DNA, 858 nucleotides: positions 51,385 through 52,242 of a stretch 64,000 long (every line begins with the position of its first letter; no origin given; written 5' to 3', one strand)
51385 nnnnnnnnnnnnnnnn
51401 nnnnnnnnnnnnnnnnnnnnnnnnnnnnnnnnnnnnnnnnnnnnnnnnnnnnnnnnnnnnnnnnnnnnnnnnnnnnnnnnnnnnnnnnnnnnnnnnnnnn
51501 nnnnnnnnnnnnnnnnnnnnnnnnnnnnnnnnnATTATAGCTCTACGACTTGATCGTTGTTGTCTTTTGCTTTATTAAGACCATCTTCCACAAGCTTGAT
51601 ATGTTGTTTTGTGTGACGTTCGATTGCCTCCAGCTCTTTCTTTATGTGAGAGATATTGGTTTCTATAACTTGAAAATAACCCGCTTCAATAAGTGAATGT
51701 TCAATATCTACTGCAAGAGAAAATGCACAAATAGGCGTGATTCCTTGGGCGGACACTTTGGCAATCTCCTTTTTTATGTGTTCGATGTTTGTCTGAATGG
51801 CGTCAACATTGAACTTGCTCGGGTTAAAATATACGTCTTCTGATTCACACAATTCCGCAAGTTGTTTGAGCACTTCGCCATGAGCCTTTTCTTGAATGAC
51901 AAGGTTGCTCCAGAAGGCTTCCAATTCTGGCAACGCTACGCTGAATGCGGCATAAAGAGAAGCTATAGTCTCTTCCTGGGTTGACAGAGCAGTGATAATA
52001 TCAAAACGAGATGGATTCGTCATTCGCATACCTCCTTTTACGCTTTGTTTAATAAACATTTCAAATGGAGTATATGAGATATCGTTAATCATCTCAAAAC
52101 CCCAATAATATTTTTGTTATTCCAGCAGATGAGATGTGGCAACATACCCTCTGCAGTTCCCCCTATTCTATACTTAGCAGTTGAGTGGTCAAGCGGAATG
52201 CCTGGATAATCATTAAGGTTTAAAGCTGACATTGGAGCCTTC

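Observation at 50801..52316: Four translationally coupled small genes including tandem ferritin-like paralogs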

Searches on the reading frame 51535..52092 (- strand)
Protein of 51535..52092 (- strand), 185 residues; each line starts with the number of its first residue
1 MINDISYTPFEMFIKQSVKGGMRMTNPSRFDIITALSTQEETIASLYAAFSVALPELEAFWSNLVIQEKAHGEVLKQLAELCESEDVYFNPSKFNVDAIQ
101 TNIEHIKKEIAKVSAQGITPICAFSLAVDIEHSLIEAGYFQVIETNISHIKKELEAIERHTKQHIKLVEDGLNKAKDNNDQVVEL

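Call 3: search_protein_families(library=pfam, proteins=[window:51535-52092:-], max_evalue=1)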
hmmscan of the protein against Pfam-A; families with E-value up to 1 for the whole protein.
window:51535-52092:- (185 aa): 9 families
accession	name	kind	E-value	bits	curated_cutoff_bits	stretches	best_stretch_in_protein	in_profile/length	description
PF18570.6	Nup54_57_C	-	0.0023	17.9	25.6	1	145-158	13-26/29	NUP57/Nup54 C-terminal domain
PF24525.1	TTC3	-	0.003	17.4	27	1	142-172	204-234/250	TTC3, helical domain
PF16360.10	GTP-bdg_M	-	0.0045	18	29.5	1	142-165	53-76/79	GTP-binding GTPase Middle Region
PF05377.16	FlaC_arch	-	0.059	14.2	27.8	0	94-114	14-34/55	Flagella accessory protein C (FlaC)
PF07889.17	DUF1664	-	0.08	13.4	34.6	0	141-181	44-84/124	Protein of unknown function (DUF1664)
PF06698.16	DUF1192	-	0.13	12.9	25.5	0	93-115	19-41/58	Protein of unknown function (DUF1192)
PF07798.16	CCDC90-like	-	0.13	12.6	33.5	0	96-128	139-171/175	Coiled-coil domain-containing protein 90-like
PF10303.14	DUF2408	-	0.37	11.8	25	0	99-183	11-74/130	Protein of unknown function (DUF2408)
PF08946.15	Osmo_CC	-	0.53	11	24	0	139-159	13-33/46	Osmosensory transporter coiled coil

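Call 4: search_protein_families(library=ncbifam, proteins=[window:51535-52092:-], max_evalue=1)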
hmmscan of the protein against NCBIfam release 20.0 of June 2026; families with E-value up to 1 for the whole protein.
window:51535-52092:- (185 aa): 5 families
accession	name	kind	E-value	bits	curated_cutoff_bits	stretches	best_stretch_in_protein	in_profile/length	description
NF042968.1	AcxylEst_AxeA1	equivalog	0.021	13.2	700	1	94-181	367-454/459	acetylxylan esterase AxeA1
NF041889.1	Lmo0654_fam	equivalog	0.029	14.5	75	0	90-112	38-60/61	Lmo0654 family protein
NF058678.1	EncB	exception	0.19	11.9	210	1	36-119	19-103/160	encapsulin nanocompartment ferritin-like cargo protein EncB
NF047516.1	LA_3659_fam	equivalog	0.57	9.7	36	0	121-177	147-203/221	LA_3659 family protein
NF047514.1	SpiroCoCo_N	equivalog_domain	0.57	9.7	75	0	121-177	147-203/221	SpiroCoCo family coiled-coil protein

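Call 7: search_solved_structures(query=window:51535-52026:-, max_evalue=10, show_alignments=2)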
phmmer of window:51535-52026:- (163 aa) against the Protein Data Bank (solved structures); distinct sequences matched with E-value up to 10: 0.

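Call 15: find_homologous_proteins(query=window:51535-52026:-)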
Query window:51535-52026:- (163 aa): 7 proteins with E <= 0.001 among 51 candidates.
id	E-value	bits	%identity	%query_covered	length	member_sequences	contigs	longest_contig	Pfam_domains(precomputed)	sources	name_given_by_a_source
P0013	4.6e-98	343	100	99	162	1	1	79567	-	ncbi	-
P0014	3.1e-62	227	69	96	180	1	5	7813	-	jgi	jgi:hypothetical protein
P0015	1.0e-50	189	61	93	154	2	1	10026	-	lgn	-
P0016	2.5e-49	185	56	96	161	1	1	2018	-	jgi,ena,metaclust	metaclust:\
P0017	8.0e-49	183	59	90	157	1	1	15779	-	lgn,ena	-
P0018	1.5e-48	182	58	94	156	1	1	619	-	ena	-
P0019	2.8e-43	165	53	96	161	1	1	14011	-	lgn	-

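Call 18: find_encoding_contigs(protein=P0017, flank=6000, max_places=4)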
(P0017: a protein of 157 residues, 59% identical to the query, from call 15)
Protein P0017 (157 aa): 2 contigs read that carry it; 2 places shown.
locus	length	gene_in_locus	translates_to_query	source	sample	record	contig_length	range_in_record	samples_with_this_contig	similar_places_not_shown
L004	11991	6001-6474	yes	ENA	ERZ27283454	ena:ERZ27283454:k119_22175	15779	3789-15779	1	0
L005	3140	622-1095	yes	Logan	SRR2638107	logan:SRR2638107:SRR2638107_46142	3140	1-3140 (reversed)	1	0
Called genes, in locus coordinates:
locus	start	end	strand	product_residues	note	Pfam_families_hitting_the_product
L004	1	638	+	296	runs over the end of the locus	PF00763:THF_DHG_CYH, PF02882:THF_DHG_CYH_C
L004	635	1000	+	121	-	-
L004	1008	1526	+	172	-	PF10502:Peptidase_S26, PF00717:Peptidase_S24 (faint)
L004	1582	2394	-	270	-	PF03983:SHD1 (weak), PF00578:AhpC-TSA (weak), PF08534:Redoxin (weak), PF00085:Thioredoxin (weak), PF13098:Thioredoxin_2, PF13905:Thioredoxin_8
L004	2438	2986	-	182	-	PF00293:NUDIX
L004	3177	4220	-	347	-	PF01408:GFO_IDH_MocA, PF02894:GFO_IDH_MocA_C (faint), PF22725:GFO_IDH_MocA_C3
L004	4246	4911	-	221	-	-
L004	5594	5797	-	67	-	PF00589:Phage_integrase (weak)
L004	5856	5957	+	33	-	-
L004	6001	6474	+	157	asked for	-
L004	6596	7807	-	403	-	-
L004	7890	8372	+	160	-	PF02357:NusG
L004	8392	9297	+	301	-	PF00483:NTP_transferase, PF12804:NTP_transf_3 (weak)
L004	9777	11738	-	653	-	-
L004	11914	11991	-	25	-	?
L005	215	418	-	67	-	PF00589:Phage_integrase (weak)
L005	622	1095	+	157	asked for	-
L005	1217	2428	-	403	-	-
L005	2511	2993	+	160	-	PF02357:NusG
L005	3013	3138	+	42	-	?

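Call 19: find_encoding_contigs(protein=P0014, flank=6000, max_places=5)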
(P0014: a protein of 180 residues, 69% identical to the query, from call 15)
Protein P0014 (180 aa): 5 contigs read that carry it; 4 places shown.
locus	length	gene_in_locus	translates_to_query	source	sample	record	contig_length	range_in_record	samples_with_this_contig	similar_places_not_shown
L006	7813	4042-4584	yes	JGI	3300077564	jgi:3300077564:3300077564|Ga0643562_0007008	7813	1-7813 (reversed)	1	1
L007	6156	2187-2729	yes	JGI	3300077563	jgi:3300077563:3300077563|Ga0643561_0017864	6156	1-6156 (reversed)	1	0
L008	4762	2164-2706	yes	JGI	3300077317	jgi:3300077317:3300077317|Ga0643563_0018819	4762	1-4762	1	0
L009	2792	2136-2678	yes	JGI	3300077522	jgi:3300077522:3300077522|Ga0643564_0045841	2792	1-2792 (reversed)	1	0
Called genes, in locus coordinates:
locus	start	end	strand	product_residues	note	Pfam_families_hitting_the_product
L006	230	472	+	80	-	-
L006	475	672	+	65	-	PF10049:DUF2283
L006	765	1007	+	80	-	-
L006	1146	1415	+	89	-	PF13711:DUF4160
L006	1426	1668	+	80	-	PF10387:DUF2442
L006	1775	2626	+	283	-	PF03130:HEAT_PBS (faint), PF13646:HEAT_2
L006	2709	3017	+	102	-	PF13828:DUF4190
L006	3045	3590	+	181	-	PF13646:HEAT_2 (faint)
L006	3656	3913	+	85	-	-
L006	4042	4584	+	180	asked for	-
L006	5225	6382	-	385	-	PF00155:Aminotran_1_2, PF01041:DegT_DnrJ_EryC1, PF01053:Cys_Met_Meta_PP (weak)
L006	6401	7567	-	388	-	PF00334:NDK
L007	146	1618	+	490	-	-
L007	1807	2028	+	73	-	-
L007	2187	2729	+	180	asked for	-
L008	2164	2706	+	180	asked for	-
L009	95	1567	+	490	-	-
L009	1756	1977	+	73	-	-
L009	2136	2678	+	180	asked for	-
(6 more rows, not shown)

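Call 34: find_related_loci(query=A3, collection=metagenome_contigs, flank=6000)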
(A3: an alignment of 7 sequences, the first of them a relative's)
Query A3 (162 aa) in metagenome_contigs; peptide patterns used: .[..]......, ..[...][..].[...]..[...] (x = any residue, [..] = any of these).
221 stretches matched a pattern; 2 encode a relative of the query (tblastn E <= 1e-3); 2 distinct loci.
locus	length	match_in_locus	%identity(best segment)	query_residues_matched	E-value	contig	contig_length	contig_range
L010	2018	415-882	56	1-156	2e-58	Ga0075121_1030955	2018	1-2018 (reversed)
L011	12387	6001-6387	29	13-141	1e-10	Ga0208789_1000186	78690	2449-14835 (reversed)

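Call 53: predict_structure(alignment_id=A4)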
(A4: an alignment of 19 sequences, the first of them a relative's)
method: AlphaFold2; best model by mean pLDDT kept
length: 162 residues; sequences in the alignment: 19
mean_pLDDT: 89.4   pTM: 0.86
mean pLDDT of the five models: 89.4, 88.4, 85.0, 84.5, 83.9
residues with pLDDT >= 90: 101; 70-90: 50; 50-70: 10; < 50: 1
segments of 3 or more residues with pLDDT < 50: none
pLDDT, mean of each block of 10 residues (from residue 1): 76 95 98 98 96 86 72 89 98 98 95 79 85 93 97 81 51
secondary structure, 60 per line:
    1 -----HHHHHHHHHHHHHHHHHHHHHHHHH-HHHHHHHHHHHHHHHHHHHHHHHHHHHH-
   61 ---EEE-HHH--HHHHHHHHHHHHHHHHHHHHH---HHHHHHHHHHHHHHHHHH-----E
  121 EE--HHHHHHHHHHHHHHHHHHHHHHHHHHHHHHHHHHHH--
elements in order: H6-30 H32-59 E64-66 H73-93 H97-114 E120-122 H125-160

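Call 70: fold_search(model_id=the predicted structure, library=pdb)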
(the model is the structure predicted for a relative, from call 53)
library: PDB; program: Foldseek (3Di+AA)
matches with E <= 10: 547; with E <= 0.001: 0
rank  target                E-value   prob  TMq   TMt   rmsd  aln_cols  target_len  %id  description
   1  3sid_A                4.0e-02  0.98  0.48  0.45   7.6       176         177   16  Crystal structure of oxidized Symerythrin from Cyanophora paradoxa, azide adduct at 50% occupancy (released 2011-08-31)
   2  3qhb_A                4.5e-02  0.99  0.49  0.45   6.9       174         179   17  Crystal structure of oxidized Symerythrin from Cyanophora paradoxa (released 2011-05-25)
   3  7o6e_A                1.1e-01  0.85  0.41  0.38   9.4       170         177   14  2.12 A cryo-EM structure of Mycobacterium tuberculosis Ferritin (released 2021-05-19)
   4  3e6r_B                1.3e-01  0.91  0.47  0.48  12.1       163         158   11  Crystal structure of apo-ferritin from Pseudo-nitzschia multiseries (released 2008-11-25)
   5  4ism_C                1.4e-01  0.98  0.54  0.56   7.4       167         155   12  Crystal structure of ferritin from Pseudo-nitzschia multiseries soaked with zinc (released 2013-03-20)
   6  4zlw_B                1.6e-01  0.80  0.42  0.42   9.9       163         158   10  Crystal structure of the PmFTN variant E130A soaked in iron (overnight) (released 2015-09-30)
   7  4itw_A                1.9e-01  0.96  0.52  0.54   7.5       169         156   12  Anaerobic crystal structure of iron soaked (75 min) ferritin from Pseudo-nitzschia multiseries (released 2013-03-20)
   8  4itw_C                1.9e-01  0.75  0.41  0.42  10.2       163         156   10  Anaerobic crystal structure of iron soaked (75 min) ferritin from Pseudo-nitzschia multiseries (released 2013-03-20)
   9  3e6r_A                2.1e-01  0.91  0.46  0.47   8.4       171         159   12  Crystal structure of apo-ferritin from Pseudo-nitzschia multiseries (released 2008-11-25)
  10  2zg8                  2.1e-01  0.69  0.41  0.38  12.5       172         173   12  Crystal Structure of Pd(allyl)/apo-H49AFr (released 2008-08-26)
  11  4zl5_C                2.4e-01  0.90  0.46  0.48   8.1       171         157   12  Crystal structure of the PmFTN variant E44H soaked in iron (45 min) (released 2015-09-30)
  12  4isp_G                2.4e-01  0.44  0.33  0.34  11.1       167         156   10  Crystal structure of iron soaked (4h) ferritin from Pseudo-nitzschia multiseries (released 2013-03-20)
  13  7o63                  2.4e-01  0.25  0.30  0.28  14.2       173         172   15  High resolution crystal structure of human mitochondrial ferritin (hMTF) (released 2021-10-13)
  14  4kvq                  2.6e-01  0.89  0.47  0.38   5.5       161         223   17  Crystal Structure of Prochlorococcus marinus aldehyde-deformylating oxygenase wild type with palmitic acid bound (released 2013-06-26)
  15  3af9                  2.7e-01  0.72  0.44  0.42  12.2       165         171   12  Crystal Structure of Pd(allyl)/apo-C48AFr (released 2010-08-11)
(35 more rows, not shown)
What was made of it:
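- Closest known: TM1526. Same: It has the best TM-score for A (0.66/0.71, rmsd 4.7 A, call 70).
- Aldehyde-deformylating oxygenase is among the Foldseek hits for A (call 70).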

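Call 71: search_protein_families(library=pfam, proteins=[L011:6440-7057:+, L010:1573-1917:+], max_evalue=0.01)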
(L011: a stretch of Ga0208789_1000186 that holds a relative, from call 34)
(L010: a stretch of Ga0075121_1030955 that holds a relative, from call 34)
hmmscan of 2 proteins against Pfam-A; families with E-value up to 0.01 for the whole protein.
L011:6440-7057:+ (205 aa): 2 families
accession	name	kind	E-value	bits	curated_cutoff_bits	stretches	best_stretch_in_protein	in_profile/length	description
PF03358.20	FMN_red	-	1.1e-13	51.4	24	1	3-122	1-113/152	NADPH-dependent FMN reductase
PF02525.22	Flavodoxin_2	-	1e-06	29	27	1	4-184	2-189/198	Flavodoxin-like fold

L010:1573-1917:+ (114 aa): 2 families
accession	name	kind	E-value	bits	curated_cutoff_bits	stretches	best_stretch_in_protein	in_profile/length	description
PF02915.23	Rubrerythrin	-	6.3e-08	33.5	22.8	1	44-104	7-72/137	Rubrerythrin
PF22277.2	EncFtn-like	-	0.0018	18.5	27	1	34-95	14-74/85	EncFtn-like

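Call 92: search_protein_families(library=padloc, proteins=[window:51535-52023:-], max_evalue=0.1)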
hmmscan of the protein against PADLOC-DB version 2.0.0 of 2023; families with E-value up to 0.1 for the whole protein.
window:51535-52023:- (162 aa): 4 families
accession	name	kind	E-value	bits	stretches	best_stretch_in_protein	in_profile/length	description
PDLC00067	GajA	-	0.00019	18.1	1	73-151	464-542/604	AAA ATPase domain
PDLC03380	MTase_II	-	0.0019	15.5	1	51-88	109-144/393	Type II methyltransferase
PDLC00254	LmuB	-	0.0021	14.8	1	59-150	257-343/563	AAA ATPase domain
PDLC03541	REase_II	-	0.0047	14.3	1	66-132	156-222/308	Type II restriction enzyme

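Call 93: search_protein_families(library=phrogs, proteins=[window:51535-52023:-], max_evalue=0.1)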
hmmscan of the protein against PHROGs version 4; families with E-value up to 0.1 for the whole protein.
window:51535-52023:- (162 aa): 7 families
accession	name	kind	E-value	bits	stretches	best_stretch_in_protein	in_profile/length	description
phrog_1193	-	other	0.0037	18.2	0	119-145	31-58/76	hemolysin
phrog_6901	-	unknown function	0.0066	17.4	0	68-119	6-56/107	-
phrog_17080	-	unknown function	0.022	16.2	1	123-153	55-85/96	-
phrog_7025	-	tail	0.029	12.3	1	48-147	98-194/2880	tail length tape measure protein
phrog_9829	-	unknown function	0.039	15.3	0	51-88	56-93/95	-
phrog_27262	-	unknown function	0.065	14.6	0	10-33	39-62/78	-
phrog_1518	-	moron, auxiliary metabolic gene and host takeover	0.092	13.6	0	95-158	14-77/103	host nuclease inhibitor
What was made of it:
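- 52089..52316 (-): Upstream 75-aa ORF, or 47 aa from the ATG at 52235. Probably non-coding: it occupies the divergent promoter region and overlaps the 5' end of the topoisomerase gene. No family hits (calls 3, 4, 92, 93).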
